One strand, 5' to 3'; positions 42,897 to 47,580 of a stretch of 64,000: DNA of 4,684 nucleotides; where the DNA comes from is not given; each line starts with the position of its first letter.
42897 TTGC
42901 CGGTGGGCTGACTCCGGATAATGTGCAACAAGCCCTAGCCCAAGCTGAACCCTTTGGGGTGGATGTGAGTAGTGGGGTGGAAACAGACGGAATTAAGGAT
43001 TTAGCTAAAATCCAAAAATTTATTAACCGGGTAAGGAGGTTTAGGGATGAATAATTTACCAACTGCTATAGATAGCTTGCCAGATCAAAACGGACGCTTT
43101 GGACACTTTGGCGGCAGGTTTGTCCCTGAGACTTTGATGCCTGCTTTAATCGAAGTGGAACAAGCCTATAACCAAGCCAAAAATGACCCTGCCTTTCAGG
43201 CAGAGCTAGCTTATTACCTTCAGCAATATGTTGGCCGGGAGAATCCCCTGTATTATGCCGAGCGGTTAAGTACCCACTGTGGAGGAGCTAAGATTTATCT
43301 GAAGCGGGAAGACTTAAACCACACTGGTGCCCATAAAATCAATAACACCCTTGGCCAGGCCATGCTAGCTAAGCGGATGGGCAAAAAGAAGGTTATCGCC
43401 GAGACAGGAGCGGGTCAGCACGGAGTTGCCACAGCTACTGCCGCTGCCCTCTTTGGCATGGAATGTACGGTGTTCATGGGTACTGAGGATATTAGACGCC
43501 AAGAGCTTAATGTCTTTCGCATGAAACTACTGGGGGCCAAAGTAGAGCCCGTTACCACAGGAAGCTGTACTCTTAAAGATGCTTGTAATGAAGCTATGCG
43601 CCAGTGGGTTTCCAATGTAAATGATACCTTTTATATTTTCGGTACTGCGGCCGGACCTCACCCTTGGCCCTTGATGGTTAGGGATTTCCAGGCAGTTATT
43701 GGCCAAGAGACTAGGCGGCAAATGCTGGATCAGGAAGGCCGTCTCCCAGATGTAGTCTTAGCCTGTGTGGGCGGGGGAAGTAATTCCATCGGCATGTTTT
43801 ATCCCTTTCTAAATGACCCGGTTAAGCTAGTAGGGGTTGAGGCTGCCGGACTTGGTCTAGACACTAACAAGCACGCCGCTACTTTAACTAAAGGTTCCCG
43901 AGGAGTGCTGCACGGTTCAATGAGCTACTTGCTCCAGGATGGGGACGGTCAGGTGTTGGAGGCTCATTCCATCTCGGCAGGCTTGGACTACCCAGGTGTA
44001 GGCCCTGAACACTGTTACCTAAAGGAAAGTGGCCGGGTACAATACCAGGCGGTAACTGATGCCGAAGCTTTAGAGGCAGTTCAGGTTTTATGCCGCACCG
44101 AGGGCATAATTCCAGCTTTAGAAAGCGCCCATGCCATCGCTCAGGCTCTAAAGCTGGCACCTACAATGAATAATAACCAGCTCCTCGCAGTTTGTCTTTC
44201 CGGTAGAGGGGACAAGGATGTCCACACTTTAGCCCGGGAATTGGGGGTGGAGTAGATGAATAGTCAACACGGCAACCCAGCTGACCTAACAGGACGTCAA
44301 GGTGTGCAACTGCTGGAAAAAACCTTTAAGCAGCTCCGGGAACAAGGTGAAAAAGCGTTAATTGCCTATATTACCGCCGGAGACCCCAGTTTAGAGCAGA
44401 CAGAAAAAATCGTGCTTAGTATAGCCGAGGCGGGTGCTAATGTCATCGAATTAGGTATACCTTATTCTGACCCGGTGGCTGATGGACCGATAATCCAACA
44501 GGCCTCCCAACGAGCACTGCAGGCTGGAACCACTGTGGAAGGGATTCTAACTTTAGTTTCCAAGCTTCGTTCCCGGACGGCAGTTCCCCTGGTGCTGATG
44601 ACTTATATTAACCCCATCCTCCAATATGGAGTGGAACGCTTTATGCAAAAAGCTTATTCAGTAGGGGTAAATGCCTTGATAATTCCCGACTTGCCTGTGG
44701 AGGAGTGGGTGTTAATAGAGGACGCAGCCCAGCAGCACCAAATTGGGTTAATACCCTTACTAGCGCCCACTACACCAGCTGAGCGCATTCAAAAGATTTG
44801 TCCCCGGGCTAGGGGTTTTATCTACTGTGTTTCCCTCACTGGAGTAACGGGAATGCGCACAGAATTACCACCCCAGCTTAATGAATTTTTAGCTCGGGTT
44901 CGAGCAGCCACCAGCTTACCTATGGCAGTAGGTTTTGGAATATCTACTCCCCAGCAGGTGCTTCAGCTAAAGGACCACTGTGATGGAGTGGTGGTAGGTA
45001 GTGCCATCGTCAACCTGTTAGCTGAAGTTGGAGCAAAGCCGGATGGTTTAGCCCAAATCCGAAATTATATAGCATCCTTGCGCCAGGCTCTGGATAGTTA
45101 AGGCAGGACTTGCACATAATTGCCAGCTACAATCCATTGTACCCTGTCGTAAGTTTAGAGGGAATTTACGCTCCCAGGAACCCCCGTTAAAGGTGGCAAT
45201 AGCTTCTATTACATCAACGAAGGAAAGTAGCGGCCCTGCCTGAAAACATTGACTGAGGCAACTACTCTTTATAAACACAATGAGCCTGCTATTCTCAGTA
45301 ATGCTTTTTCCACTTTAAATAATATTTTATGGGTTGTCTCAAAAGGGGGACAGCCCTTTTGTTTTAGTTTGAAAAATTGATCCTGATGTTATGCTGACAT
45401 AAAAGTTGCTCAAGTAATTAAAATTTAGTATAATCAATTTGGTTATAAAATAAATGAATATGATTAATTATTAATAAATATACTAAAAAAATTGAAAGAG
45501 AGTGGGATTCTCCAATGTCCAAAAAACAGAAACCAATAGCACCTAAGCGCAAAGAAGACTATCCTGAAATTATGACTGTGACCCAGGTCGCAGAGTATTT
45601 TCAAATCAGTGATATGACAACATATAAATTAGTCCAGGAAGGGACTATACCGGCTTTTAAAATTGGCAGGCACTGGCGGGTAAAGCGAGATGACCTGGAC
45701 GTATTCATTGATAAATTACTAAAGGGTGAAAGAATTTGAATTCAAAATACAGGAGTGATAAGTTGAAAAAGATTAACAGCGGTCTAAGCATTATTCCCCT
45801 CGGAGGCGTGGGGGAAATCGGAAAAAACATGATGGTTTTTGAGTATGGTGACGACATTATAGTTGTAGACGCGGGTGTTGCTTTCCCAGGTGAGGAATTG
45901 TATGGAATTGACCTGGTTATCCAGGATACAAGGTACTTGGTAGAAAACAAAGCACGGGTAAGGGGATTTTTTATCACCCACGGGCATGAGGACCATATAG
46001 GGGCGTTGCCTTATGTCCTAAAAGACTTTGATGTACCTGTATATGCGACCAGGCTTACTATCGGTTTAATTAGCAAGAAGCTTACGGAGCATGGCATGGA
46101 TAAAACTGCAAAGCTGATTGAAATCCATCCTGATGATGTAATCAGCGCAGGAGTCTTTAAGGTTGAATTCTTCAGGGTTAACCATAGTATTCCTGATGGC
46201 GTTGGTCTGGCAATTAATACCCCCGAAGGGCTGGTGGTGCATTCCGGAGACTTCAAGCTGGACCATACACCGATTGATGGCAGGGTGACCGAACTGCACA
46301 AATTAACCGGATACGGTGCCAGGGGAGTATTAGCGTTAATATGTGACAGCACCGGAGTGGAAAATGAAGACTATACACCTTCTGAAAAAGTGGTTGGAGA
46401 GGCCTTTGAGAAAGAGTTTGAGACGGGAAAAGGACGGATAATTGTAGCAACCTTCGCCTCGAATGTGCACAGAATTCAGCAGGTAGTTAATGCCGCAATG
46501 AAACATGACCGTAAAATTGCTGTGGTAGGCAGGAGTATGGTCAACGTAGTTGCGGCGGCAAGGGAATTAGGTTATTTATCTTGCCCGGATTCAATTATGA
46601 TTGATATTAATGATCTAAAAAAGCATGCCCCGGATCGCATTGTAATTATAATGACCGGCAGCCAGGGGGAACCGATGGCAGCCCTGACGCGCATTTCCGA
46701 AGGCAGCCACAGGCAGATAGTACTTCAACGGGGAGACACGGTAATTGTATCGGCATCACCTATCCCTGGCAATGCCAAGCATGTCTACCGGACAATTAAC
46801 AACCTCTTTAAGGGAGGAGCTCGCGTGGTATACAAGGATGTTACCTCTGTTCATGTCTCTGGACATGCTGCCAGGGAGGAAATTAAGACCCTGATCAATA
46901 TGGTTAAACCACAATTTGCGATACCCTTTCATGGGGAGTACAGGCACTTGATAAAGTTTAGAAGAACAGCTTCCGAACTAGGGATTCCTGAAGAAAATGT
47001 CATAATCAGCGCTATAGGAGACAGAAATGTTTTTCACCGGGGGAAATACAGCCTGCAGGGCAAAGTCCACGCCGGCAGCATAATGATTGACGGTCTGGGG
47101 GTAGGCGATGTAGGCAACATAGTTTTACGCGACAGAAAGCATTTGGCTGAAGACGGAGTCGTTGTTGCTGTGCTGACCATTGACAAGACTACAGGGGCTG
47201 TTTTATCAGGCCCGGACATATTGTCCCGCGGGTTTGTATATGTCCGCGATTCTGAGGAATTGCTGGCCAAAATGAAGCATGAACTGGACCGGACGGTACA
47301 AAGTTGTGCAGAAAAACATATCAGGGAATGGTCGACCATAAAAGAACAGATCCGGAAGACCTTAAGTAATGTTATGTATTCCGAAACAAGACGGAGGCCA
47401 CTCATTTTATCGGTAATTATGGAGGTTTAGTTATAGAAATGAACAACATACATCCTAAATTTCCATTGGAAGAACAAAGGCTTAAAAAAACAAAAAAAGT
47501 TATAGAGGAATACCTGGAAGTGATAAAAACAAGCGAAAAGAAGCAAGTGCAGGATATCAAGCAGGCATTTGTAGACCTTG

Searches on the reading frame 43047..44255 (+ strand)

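Call 27: search_protein_families(library=ncbifam, max_evalue=1e-40, proteins=[window:43047-44255:+])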
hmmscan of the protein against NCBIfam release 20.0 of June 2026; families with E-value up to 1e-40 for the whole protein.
window:43047-44255:+ (402 aa): 5 families
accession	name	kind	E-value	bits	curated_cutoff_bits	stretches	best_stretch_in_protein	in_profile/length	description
NF010376.0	PRK13803.1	equivalog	8.9e-199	662.2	819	1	13-397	208-593/600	bifunctional phosphoribosylanthranilate isomerase/tryptophan synthase subunit beta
TIGR00263.1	trpB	equivalog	1.6e-192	639.8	392.45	1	16-397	1-383/385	tryptophan synthase subunit beta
NF010375.0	PRK13802.1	equivalog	6.2e-141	470.8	1386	1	16-398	277-672/695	bifunctional indole-3-glycerol phosphate synthase/tryptophan synthase subunit beta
TIGR01415.1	trpB_rel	hypoth_equivalog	4.8e-55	187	518.85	1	60-399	63-416/419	TrpB-like pyridoxal phosphate-dependent enzyme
NF009057.0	PRK12391.1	equivalog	1.7e-54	185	366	1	62-395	76-422/441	TrpB-like pyridoxal phosphate-dependent enzyme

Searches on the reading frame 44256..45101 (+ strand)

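Call 27: search_protein_families(library=ncbifam, max_evalue=1e-40, proteins=[window:44256-45101:+])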
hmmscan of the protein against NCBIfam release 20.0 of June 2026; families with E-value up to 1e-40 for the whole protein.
window:44256-45101:+ (281 aa): 1 family
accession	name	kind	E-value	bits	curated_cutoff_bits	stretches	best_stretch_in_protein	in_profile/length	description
TIGR00262.1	trpA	equivalog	2.5e-86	288.7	102.35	1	24-275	1-255/256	tryptophan synthase subunit alpha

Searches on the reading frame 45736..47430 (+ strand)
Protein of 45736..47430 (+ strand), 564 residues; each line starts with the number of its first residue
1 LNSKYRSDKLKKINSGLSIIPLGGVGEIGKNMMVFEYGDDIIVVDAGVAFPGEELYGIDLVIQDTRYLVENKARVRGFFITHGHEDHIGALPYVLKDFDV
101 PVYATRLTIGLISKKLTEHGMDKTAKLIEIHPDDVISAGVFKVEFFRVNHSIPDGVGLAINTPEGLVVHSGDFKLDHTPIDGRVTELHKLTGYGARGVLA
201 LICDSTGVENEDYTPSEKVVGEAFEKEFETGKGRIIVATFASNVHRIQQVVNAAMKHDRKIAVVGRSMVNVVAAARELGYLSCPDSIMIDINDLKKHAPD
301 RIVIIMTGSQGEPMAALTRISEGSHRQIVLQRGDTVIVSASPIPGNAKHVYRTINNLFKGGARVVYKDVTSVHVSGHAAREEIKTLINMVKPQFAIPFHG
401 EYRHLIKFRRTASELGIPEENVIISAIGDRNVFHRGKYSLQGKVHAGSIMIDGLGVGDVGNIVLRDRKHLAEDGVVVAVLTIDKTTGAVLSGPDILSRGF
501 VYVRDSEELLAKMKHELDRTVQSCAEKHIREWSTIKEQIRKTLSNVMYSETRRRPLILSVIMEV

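Call 27: search_protein_families(library=ncbifam, max_evalue=1e-40, proteins=[window:45736-47430:+])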
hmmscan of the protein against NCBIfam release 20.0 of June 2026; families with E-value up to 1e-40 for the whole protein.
window:45736-47430:+ (564 aa): 2 families
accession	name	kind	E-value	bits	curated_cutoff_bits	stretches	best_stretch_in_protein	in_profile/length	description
NF047419.1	RNase_J1_RnjA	exception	9e-215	714.5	820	1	18-564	3-549/549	ribonuclease J1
TIGR00649.1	MG423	subfamily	1.2e-190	634.6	400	1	18-562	2-546/546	RNase J family beta-CASP ribonuclease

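Call 59: find_homologous_proteins(query=window:45736-47427:+, max_evalue=1e-100)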
Query window:45736-47427:+ (564 aa): 8000 proteins with E <= 1e-100 among 8000 candidates; the best 120 are listed.
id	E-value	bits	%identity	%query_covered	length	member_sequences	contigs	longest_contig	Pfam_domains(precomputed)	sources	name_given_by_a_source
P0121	0.0e+0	1238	99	100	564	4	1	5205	PF17770.8,PF12706.14,PF22505.2,PF23023.2,PF07521.18,PF00753.34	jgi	jgi:ribonuclease J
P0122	0.0e+0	1119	90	98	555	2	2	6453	PF17770.8,PF12706.14,PF22505.2,PF07521.18,PF00753.34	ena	-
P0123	0.0e+0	1117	88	100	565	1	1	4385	PF17770.8,PF12706.14,PF22505.2,PF23023.2,PF07521.18,PF00753.34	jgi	-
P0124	0.0e+0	1109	89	98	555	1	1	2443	PF17770.8,PF12706.14,PF22505.2,PF07521.18,PF00753.34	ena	-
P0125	0.0e+0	1107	90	98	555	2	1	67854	PF17770.8,PF12706.14,PF22505.2,PF07521.18,PF00753.34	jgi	-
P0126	0.0e+0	1102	87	100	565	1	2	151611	PF17770.8,PF12706.14,PF22505.2,PF23023.2,PF07521.18,PF00753.34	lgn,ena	-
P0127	0.0e+0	1102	88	98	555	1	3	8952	PF17770.8,PF12706.14,PF22505.2,PF23023.2,PF07521.18,PF00753.34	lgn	-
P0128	0.0e+0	1102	87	100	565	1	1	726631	PF17770.8,PF12706.14,PF22505.2,PF23023.2,PF07521.18,PF00753.34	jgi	-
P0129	0.0e+0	1095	86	98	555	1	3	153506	PF17770.8,PF12706.14,PF22505.2,PF23023.2,PF07521.18,PF00753.34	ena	-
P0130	0.0e+0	1088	88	98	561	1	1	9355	PF17770.8,PF12706.14,PF22505.2,PF07521.18,PF00753.34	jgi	-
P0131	0.0e+0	1088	87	98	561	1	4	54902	PF17770.8,PF12706.14,PF22505.2,PF07521.18,PF00753.34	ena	-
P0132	0.0e+0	1087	87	98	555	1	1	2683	PF17770.8,PF12706.14,PF22505.2,PF07521.18,PF00753.34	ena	-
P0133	0.0e+0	1087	87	98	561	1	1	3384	PF17770.8,PF12706.14,PF22505.2,PF07521.18,PF00753.34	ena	-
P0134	0.0e+0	1086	87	98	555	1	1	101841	PF17770.8,PF12706.14,PF22505.2,PF07521.18,PF00753.34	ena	-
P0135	0.0e+0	1084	87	98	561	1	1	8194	PF17770.8,PF12706.14,PF22505.2,PF07521.18,PF00753.34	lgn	-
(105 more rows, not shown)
